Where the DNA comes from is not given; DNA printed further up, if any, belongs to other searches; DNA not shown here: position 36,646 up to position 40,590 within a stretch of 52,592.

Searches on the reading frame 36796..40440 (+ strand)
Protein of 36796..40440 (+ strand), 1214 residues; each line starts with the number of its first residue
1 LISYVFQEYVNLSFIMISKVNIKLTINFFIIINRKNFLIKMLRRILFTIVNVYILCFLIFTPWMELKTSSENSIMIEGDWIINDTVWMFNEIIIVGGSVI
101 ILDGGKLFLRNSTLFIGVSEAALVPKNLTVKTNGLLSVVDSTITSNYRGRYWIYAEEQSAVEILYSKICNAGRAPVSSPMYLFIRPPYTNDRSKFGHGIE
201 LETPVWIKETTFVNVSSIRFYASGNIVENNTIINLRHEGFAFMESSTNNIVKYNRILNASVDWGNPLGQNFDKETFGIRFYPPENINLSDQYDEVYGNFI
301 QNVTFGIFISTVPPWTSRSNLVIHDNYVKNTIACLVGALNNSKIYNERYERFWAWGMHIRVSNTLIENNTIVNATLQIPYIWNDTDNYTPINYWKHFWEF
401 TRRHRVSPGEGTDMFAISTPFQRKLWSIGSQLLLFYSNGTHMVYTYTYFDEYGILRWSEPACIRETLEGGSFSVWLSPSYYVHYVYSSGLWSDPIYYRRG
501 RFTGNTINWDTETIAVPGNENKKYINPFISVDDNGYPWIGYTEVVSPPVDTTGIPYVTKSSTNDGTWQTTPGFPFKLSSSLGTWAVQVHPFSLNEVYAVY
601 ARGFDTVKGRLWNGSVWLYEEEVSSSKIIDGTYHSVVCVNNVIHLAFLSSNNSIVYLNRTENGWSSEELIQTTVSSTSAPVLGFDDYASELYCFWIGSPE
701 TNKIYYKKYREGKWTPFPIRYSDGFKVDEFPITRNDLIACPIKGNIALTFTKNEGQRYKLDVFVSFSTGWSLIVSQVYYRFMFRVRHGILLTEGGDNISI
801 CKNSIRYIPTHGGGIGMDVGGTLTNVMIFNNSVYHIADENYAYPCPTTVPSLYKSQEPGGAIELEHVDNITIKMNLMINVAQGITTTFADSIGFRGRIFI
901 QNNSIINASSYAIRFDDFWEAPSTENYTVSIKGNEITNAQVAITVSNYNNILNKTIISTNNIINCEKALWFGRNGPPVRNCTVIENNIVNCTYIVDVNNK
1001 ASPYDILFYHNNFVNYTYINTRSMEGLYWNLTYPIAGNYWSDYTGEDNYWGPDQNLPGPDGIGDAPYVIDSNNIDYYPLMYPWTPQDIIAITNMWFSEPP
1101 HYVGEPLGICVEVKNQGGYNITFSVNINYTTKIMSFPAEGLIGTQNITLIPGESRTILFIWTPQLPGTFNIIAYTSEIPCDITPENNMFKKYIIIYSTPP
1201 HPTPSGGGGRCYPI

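Call 3: search_protein_families(library=pfam, proteins=[window:36796-40440:+], max_evalue=0.1)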
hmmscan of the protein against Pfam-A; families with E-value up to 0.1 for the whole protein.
window:36796-40440:+ (1214 aa): 1 family
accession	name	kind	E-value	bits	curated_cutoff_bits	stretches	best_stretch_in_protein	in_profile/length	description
PF13229.12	Beta_helix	-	7e-10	39.2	25.9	1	130-278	5-118/158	Right handed beta helix region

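Call 4: search_protein_families(library=ncbifam, proteins=[window:36796-40440:+], max_evalue=0.1)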
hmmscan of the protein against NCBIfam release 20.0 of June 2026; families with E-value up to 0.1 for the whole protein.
window:36796-40440:+ (1214 aa): 0 families

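Call 17: find_homologous_proteins(query=window:36916-40437:+, max_evalue=0.00001)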
Query window:36916-40437:+ (1174 aa): 21 proteins with E <= 0.00001 among 6277 candidates.
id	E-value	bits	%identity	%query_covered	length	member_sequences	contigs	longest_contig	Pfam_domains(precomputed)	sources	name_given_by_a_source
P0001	0.0e+0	2760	100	100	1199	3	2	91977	-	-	-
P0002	1.2e-279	949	44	100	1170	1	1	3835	PF13229.13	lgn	-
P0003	2.0e-218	746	39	75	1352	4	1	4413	PF13229.13,PF05048.20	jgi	jgi:hypothetical protein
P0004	1.8e-179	617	59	25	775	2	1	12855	PF13229.13,PF05048.20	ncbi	ncbi:MAG: NosD domain-containing protein [Candidatus Bathyarchaeia archaeon]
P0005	3.8e-136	474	38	30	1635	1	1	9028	-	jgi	-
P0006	2.3e-73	266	38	25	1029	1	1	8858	PF25788.3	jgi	jgi:hypothetical protein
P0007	2.3e-55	206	42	27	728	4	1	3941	-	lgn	-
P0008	4.0e-51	192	38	31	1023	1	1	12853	PF17210.10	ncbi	ncbi:MAG: hypothetical protein ACUVTL_06565, partial [Thermoproteota archaeon]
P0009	1.6e-50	190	41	26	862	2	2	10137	-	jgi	-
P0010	9.1e-49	184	35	34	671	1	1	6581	-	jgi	jgi:hypothetical protein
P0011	4.6e-44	169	29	62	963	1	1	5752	PF13229.13,PF22352.3,PF00801.27,PF05048.20,PF18911.7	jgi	-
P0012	1.2e-38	151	34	26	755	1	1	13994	PF13229.13,PF07705.18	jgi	-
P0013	2.5e-36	143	34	26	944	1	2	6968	-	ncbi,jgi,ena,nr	ncbi:hypothetical protein DRO69_10080 [Candidatus Bathyarchaeota archaeon]|nr:MAG: hypothetical prot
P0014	6.1e-30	122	33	24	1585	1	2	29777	-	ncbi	-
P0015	3.7e-26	110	33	30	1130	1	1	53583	-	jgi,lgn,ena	-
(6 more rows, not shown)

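Call 20: find_encoding_contigs(protein=P0002, flank=10000)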
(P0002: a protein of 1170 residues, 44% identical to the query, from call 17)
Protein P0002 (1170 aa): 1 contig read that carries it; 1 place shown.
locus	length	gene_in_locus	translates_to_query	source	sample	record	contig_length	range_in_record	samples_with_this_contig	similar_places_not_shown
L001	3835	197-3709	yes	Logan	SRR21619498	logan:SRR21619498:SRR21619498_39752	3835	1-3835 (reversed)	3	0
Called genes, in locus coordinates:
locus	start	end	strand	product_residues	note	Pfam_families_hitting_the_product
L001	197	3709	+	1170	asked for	PF13229:Beta_helix (faint)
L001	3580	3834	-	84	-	?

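Call 21: find_encoding_contigs(protein=P0003, flank=10000)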
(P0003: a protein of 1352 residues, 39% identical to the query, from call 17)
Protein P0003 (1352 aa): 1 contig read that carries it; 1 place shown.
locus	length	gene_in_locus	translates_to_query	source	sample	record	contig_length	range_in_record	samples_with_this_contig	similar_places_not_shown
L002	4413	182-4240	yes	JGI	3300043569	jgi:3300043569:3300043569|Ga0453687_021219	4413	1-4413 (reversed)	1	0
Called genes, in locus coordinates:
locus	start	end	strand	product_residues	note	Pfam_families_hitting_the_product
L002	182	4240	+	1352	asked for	PF13229:Beta_helix (weak), PF05048:NosD, PF13229:Beta_helix, PF05048:NosD, PF13229:Beta_helix, PF05048:NosD, PF13229:Beta_helix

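Call 91: list_cluster_members(proteins=[P0001, P0002, P0003])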
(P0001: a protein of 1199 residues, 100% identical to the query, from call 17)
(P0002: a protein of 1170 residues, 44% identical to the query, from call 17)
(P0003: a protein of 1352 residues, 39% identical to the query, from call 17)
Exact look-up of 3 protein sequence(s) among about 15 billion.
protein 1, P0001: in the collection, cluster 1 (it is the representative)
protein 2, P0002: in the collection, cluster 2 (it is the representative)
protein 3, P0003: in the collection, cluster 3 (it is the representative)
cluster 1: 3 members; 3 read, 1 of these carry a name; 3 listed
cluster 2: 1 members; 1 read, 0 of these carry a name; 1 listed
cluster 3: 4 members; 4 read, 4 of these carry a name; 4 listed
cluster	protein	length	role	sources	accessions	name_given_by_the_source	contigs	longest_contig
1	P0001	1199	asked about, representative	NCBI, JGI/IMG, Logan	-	-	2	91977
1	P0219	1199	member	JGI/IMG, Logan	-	hypothetical protein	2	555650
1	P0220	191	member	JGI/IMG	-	-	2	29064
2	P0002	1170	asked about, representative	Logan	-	-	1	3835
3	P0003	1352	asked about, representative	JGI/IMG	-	hypothetical protein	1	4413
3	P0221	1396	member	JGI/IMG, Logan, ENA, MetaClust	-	\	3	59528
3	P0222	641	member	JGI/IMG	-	parallel beta-helix repeat protein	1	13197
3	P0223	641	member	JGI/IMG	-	parallel beta-helix repeat protein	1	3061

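Call 93: find_encoding_contigs(protein=P0221, flank=10000, max_places=3)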
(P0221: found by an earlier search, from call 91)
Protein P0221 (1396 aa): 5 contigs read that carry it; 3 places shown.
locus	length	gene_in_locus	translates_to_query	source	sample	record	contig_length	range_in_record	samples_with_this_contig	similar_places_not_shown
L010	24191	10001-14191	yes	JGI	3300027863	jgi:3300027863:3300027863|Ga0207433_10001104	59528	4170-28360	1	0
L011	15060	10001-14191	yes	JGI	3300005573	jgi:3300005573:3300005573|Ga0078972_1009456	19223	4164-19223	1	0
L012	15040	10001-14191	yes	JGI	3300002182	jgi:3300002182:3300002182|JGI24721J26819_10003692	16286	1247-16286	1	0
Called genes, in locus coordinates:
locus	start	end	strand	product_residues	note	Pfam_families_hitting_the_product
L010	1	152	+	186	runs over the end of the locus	PF02353:CMAS (weak), PF01209:Ubie_methyltran, PF13489:Methyltransf_23, PF07021:MetW, PF13847:Methyltransf_31, PF08241:Methyltransf_11, PF08242:Methyltransf_12, PF13649:Methyltransf_25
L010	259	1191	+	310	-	PF14697:Fer4_21 (faint), PF00037:Fer4 (weak), PF12797:Fer4_2 (faint), PF12837:Fer4_6 (faint), PF12838:Fer4_7, PF13187:Fer4_9, PF13237:Fer4_10 (weak), PF12838:Fer4_7 (weak), +4 more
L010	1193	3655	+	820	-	PF00890:FAD_binding_2, PF01134:GIDA (weak), PF01266:DAO (weak), PF12831:FAD_oxidored (weak), PF13450:NAD_binding_8, PF13187:Fer4_9 (weak), PF13237:Fer4_10 (weak), PF02662:FlpD, +11 more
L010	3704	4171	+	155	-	PF01022:HTH_5 (weak), PF13404:HTH_AsnC-type (faint), PF13412:HTH_24, PF01047:MarR (weak)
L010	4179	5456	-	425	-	PF00324:AA_permease, PF13520:AA_permease_2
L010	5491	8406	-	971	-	PF00270:DEAD, PF04851:ResIII, PF00271:Helicase_C, PF19306:WHD_Lhr, PF08494:DEAD_assoc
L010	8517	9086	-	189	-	PF03703:bPH_2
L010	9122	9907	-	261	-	PF13522:GATase_6 (weak), PF13537:GATase_7 (weak)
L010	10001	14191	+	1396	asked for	PF13229:Beta_helix (weak), PF05048:NosD (weak), PF13229:Beta_helix, PF05048:NosD, PF13229:Beta_helix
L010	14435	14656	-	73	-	-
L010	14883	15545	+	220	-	PF03357:Snf7 (weak)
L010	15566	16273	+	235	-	PF18822:CdvA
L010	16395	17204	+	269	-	PF03357:Snf7 (weak)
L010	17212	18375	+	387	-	PF04212:MIT (weak), PF00004:AAA, PF17862:AAA_lid_3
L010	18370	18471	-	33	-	-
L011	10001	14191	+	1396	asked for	PF13229:Beta_helix (weak), PF05048:NosD (weak), PF13229:Beta_helix, PF05048:NosD, PF13229:Beta_helix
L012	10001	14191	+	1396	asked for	PF13229:Beta_helix (weak), PF05048:NosD (weak), PF13229:Beta_helix, PF05048:NosD, PF13229:Beta_helix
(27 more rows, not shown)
